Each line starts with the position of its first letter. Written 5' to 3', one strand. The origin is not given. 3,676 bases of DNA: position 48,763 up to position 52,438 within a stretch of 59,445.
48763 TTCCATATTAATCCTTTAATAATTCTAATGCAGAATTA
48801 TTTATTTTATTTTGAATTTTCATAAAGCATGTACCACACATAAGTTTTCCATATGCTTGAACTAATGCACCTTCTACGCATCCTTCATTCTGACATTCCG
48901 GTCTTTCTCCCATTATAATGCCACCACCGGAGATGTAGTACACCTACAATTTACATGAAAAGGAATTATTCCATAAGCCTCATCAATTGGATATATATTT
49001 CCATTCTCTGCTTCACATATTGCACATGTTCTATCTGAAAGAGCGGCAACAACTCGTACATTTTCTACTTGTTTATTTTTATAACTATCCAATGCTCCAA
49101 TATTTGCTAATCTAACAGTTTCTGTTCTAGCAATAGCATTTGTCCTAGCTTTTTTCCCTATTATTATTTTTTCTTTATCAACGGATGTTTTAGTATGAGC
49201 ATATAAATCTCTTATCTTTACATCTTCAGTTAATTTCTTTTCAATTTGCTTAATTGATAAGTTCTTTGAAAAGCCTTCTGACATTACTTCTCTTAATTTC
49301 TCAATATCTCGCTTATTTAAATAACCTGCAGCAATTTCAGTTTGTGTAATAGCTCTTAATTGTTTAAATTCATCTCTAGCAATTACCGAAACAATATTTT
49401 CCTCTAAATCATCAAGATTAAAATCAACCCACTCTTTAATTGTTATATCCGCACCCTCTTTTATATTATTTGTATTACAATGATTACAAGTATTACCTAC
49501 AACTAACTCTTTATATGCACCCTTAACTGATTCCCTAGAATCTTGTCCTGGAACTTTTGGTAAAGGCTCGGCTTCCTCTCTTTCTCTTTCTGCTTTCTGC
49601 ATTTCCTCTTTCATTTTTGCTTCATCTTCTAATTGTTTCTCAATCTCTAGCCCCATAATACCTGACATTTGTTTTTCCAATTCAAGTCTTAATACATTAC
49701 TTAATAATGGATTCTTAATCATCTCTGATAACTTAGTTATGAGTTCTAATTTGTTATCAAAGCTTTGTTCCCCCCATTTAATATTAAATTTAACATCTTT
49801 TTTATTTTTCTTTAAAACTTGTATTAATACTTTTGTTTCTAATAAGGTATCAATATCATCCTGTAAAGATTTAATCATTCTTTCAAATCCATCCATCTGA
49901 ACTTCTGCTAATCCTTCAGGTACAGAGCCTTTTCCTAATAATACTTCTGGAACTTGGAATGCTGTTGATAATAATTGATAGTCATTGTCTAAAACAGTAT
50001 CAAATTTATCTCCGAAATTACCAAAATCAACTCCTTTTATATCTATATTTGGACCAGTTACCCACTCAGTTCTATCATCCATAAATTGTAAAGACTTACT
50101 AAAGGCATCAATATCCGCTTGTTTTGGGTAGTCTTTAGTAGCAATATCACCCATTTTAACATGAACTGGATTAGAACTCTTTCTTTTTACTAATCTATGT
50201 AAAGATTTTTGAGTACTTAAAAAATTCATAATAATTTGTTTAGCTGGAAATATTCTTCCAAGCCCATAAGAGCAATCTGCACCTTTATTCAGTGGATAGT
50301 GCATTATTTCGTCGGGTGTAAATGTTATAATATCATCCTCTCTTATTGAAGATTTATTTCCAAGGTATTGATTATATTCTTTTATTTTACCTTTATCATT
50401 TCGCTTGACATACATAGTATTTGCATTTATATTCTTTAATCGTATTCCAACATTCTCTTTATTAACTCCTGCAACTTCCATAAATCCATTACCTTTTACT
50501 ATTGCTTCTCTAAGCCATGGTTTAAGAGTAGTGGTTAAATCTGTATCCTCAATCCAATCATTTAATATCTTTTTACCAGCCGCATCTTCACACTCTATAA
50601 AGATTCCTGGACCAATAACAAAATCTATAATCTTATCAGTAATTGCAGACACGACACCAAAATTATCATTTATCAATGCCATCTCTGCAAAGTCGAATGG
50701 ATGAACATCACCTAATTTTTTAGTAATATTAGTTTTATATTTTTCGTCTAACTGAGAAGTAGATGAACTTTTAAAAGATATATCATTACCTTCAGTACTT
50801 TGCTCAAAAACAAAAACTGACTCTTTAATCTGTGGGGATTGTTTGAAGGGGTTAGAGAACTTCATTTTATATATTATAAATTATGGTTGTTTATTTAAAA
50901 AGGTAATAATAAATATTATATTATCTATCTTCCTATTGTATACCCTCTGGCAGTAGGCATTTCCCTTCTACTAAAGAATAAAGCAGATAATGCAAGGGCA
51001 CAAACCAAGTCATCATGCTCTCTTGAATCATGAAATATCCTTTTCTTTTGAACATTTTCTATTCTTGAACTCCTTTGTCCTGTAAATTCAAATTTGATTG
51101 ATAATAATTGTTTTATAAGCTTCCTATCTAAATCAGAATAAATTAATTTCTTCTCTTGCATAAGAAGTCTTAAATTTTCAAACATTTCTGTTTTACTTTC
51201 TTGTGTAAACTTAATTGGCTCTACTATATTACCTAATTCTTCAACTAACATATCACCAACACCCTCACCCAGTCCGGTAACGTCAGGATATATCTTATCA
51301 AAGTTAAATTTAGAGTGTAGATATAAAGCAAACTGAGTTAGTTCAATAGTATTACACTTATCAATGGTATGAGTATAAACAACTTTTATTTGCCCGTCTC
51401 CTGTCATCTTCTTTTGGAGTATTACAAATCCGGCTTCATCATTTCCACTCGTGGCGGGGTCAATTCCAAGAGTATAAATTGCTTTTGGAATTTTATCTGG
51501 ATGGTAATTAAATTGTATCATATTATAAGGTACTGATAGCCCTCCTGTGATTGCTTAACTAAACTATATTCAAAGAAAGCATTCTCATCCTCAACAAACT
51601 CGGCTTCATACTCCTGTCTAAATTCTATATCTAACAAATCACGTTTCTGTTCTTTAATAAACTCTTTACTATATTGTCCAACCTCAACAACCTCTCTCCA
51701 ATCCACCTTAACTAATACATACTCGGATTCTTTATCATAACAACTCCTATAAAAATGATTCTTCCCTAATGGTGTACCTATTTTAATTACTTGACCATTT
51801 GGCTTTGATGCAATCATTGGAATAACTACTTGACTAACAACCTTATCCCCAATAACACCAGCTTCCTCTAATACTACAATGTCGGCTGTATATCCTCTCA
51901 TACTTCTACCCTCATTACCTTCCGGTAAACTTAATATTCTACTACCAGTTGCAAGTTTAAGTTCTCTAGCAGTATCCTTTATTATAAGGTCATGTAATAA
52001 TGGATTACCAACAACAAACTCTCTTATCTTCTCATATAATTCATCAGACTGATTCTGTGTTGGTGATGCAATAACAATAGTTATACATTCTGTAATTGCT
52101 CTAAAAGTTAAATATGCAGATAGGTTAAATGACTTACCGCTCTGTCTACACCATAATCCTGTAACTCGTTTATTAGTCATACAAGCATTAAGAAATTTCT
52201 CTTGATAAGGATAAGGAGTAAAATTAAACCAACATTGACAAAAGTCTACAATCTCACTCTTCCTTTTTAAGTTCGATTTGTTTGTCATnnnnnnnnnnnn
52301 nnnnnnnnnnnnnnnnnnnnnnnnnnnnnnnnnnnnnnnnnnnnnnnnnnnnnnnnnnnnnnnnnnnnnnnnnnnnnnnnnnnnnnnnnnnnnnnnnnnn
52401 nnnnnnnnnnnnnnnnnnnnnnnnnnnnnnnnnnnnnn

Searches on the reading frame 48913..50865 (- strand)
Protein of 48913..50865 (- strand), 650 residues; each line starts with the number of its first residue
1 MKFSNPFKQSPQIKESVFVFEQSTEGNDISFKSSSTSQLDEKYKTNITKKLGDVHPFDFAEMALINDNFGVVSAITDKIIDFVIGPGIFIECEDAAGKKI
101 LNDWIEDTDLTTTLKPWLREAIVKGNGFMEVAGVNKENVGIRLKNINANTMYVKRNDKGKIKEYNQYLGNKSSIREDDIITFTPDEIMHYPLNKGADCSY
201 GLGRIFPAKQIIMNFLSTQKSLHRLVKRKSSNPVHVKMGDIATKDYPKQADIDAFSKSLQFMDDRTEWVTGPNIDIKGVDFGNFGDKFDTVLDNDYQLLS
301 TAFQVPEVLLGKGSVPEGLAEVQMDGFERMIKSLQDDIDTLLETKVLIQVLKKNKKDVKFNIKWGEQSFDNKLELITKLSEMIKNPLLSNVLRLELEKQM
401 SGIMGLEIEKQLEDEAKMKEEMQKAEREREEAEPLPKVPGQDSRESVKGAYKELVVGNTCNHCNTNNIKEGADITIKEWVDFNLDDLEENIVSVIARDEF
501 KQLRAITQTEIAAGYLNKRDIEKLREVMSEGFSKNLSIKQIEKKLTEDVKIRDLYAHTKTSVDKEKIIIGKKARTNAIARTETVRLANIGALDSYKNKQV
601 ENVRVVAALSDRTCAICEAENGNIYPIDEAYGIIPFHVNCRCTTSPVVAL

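Call 6: search_protein_families(library=pfam, proteins=[window:48913-50865:-], max_evalue=0.01)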
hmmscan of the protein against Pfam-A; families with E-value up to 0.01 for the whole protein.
window:48913-50865:- (650 aa): 3 families
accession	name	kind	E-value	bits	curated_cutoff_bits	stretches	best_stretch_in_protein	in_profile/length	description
PF04233.19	Phage_Mu_F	-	4.1e-12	47.3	29.6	1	524-644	3-111/112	Phage Mu protein F like protein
PF04860.17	Phage_portal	-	3.1e-06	27.1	39.1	1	116-363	57-288/321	Phage portal protein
PF05133.19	SPP1_portal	-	0.0001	21.9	25.5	1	73-193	49-169/416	Phage portal protein, SPP1 Gp6-like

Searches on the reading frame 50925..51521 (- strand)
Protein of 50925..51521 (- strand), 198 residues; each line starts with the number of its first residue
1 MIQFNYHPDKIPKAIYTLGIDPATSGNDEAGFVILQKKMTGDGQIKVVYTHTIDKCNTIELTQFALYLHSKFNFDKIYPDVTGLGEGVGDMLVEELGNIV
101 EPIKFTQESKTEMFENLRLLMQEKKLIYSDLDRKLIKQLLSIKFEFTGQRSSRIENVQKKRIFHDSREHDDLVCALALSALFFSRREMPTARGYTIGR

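Call 29: search_protein_families(library=pfam, proteins=[window:50925-51521:-], max_evalue=0.01)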
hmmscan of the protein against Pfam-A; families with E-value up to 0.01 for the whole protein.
window:50925-51521:- (198 aa): 1 family
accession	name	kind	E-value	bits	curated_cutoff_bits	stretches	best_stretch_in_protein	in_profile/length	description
PF17289.8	Terminase_6C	-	2.7e-06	27.9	22.6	1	19-134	2-116/155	Terminase RNaseH-like domain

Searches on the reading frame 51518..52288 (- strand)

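Call 29: search_protein_families(library=pfam, proteins=[window:51518-52288:-], max_evalue=0.01)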
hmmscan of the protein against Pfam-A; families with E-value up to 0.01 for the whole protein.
window:51518-52288:- (256 aa): 2 families
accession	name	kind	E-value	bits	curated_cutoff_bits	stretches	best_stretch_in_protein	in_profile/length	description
PF03237.21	Terminase_6N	-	7.5e-09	36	22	1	48-244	6-213/215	Terminase large subunit, T4likevirus-type, N-terminal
PF04466.19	Terminase_3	-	0.0032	17.5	23.2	1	48-189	11-156/201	Phage terminase large subunit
